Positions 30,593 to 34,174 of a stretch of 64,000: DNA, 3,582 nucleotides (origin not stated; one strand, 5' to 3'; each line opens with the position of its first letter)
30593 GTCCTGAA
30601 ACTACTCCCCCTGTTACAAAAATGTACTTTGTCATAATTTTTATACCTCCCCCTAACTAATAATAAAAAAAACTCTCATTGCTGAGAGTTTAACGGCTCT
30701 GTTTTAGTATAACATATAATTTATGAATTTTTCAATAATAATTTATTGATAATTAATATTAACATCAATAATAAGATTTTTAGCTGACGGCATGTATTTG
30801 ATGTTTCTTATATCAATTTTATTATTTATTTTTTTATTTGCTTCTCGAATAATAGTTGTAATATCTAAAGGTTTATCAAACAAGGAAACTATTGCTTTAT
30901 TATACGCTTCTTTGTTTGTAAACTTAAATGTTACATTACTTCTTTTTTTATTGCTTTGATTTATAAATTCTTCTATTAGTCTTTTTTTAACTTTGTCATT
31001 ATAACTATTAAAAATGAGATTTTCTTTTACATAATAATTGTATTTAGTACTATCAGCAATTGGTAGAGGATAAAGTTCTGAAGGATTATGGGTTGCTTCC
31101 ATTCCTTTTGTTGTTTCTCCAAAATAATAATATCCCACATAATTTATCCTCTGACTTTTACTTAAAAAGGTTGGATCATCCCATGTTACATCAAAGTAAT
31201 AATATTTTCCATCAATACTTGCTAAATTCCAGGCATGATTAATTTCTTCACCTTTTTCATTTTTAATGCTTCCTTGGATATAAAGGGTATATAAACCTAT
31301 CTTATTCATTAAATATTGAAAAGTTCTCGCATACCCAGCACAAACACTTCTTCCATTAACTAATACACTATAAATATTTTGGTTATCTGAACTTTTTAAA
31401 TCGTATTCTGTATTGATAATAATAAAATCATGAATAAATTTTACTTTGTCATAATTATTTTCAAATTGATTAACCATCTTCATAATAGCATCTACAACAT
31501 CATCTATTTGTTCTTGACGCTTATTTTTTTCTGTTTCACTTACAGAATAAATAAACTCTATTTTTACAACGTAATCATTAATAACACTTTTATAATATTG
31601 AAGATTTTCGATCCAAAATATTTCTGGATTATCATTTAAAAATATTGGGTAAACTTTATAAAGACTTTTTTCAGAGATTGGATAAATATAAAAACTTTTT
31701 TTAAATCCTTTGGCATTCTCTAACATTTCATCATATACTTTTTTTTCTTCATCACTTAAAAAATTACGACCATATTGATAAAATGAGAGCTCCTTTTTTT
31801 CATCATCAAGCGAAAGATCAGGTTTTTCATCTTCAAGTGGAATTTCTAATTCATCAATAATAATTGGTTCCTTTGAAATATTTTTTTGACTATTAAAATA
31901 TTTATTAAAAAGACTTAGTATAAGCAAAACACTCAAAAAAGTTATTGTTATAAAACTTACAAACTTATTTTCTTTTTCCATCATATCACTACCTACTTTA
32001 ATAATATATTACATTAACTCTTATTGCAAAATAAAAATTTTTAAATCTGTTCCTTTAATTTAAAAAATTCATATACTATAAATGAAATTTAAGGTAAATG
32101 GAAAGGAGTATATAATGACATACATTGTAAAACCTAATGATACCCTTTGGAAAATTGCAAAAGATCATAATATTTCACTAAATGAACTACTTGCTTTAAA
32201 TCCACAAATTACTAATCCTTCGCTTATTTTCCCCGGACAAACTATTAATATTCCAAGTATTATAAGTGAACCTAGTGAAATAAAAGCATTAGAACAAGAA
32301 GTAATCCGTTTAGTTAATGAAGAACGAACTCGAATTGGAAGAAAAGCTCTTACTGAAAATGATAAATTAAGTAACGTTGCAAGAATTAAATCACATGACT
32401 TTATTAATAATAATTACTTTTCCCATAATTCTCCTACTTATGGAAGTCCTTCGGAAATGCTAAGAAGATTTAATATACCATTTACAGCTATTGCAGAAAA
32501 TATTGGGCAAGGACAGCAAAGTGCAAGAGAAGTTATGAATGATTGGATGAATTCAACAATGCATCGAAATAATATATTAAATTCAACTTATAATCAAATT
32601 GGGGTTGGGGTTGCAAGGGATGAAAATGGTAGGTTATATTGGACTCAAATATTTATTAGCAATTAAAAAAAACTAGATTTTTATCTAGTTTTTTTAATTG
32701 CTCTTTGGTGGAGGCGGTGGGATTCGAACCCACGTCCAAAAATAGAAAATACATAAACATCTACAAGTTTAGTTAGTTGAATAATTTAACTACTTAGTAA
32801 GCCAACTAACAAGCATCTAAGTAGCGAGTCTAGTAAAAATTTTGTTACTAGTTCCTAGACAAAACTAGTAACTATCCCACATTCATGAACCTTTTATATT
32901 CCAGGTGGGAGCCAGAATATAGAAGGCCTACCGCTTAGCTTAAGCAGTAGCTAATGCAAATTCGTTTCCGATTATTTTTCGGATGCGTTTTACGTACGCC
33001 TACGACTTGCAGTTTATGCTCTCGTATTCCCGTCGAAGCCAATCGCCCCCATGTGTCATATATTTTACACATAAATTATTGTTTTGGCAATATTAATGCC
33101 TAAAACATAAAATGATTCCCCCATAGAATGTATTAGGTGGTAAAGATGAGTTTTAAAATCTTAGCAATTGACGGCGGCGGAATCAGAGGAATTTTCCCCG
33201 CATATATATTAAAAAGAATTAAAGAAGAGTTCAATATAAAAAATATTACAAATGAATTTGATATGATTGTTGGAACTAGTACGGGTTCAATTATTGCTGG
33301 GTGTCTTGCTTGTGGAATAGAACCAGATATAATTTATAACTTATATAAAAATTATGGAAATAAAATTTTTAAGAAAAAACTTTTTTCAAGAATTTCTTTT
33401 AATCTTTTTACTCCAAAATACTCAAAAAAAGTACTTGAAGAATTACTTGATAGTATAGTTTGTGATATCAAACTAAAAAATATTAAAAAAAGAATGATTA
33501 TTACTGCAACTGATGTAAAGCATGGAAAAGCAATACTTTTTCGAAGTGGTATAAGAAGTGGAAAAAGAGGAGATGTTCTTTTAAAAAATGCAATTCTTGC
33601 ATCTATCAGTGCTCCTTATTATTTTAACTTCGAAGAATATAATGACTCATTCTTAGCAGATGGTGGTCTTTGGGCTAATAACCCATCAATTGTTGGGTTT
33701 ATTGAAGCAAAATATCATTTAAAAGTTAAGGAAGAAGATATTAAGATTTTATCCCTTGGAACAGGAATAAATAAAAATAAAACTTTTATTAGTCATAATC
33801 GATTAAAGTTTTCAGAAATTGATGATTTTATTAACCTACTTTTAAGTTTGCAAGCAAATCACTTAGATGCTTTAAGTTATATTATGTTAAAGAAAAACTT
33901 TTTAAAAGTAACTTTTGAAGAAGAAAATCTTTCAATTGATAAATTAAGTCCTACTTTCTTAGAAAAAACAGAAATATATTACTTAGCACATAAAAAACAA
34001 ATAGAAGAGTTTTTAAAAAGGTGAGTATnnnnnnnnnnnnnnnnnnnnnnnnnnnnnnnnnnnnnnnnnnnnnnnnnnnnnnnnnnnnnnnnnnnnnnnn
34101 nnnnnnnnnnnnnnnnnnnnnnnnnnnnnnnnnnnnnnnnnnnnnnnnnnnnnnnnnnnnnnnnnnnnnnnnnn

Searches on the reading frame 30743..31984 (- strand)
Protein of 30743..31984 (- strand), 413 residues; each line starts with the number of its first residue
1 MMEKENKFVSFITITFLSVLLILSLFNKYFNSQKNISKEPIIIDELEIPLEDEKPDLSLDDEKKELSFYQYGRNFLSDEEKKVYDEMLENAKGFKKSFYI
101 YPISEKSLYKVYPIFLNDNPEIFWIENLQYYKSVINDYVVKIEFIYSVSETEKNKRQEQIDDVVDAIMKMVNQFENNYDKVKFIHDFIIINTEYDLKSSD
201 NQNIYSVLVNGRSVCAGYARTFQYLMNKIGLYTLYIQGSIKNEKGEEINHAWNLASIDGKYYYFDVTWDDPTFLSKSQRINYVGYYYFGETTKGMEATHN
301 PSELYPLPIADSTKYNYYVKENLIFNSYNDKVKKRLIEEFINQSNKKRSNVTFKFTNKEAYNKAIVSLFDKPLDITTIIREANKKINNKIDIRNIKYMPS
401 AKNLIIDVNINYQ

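Call 15: find_encoding_contigs(protein=window:30743-31984:-, flank=10000, max_places=1)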
Protein window:30743-31984:- (413 aa): no gene with exactly this product is on record in the collection.

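Call 18: search_protein_families(library=pfam, proteins=[window:30743-31984:-], max_evalue=0.00001)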
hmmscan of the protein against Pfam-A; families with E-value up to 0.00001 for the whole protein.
window:30743-31984:- (413 aa): 1 family
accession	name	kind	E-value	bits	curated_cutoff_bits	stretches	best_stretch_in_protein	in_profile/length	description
PF01841.26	Transglut_core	-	4.4e-09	37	23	1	171-265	8-107/108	Transglutaminase-like superfamily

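Call 42: search_protein_families(library=ncbifam, proteins=[window:30743-31984:-], max_evalue=0.001)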
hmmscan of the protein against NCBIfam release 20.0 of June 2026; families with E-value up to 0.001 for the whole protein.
window:30743-31984:- (413 aa): 1 family
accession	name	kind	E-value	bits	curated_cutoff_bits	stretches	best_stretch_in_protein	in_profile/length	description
NF045980.1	MAG6410_fam_LP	equivalog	3e-25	88.7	450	1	131-401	124-382/622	MAG6410 family transglutaminase-related lipoprotein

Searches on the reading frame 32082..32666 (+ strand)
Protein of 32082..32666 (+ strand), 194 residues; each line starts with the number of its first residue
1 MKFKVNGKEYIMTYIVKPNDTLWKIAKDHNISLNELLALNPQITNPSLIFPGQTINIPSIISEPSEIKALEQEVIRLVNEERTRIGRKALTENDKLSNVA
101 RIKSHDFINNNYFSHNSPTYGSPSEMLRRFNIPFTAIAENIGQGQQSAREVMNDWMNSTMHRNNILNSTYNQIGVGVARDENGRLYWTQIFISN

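Call 19: search_protein_families(library=pfam, proteins=[window:32082-32666:+], max_evalue=0.00001)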
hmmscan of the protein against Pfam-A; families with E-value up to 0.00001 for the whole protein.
window:32082-32666:+ (194 aa): 2 families
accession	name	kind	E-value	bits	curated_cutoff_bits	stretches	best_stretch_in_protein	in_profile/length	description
PF00188.32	CAP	-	2.2e-20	74.1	21.1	1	76-191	2-117/117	Cysteine-rich secretory protein family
PF01476.26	LysM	-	2.1e-16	60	20.9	1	14-58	1-43/43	LysM domain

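Call 42: search_protein_families(library=ncbifam, proteins=[window:32082-32666:+], max_evalue=0.001)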
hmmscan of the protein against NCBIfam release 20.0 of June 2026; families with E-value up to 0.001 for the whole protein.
window:32082-32666:+ (194 aa): 9 families
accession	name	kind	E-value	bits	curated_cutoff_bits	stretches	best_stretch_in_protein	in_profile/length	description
TIGR02909.1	spore_YkwD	subfamily_domain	4.3e-48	162.4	171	1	68-192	2-126/127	uncharacterized protein, YkwD family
TIGR02899.1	spore_safA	subfamily_domain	5.7e-17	61.4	67.85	1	16-59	1-44/44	SafA/ExsA family spore coat assembly protein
NF052539.1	DivAsocLipDalA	equivalog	2.1e-15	56.9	200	1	36-190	13-167/169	divisome-associated lipoprotein DalA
NF012230.0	LWXIA_domain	equivalog_domain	2.8e-06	27.3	33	0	13-33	4-24/74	LWXIA domain-containing protein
NF008399.0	PRK11198.1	equivalog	2e-05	25.1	134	1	12-59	96-147/149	peptidoglycan-binding protein LysM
NF042931.1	SAG1386_EF1546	equivalog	9.2e-05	22.6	80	1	12-57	110-157/158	SAG1386/EF1546 family surface-associated protein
NF041208.1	celldiv_DipM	equivalog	0.00026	20.3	740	1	13-71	185-241/419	cell division endopeptidase DipM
NF004974.0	PRK06347.1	equivalog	0.0005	19.2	701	0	13-57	407-449/592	1,4-beta-N-acetylmuramoylhydrolase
NF047755.1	LIC_10271_M23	exception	0.00091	19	180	0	6-81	19-90/207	LIC_10271 family cell wall hydrolase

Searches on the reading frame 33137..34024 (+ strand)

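Call 19: search_protein_families(library=pfam, proteins=[window:33137-34024:+], max_evalue=0.00001)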
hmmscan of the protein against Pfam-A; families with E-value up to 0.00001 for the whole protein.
window:33137-34024:+ (295 aa): 1 family
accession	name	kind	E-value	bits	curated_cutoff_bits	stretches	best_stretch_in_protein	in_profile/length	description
PF01734.28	Patatin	-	8.5e-25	88.5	27.7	1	9-183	1-186/191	Patatin-like phospholipase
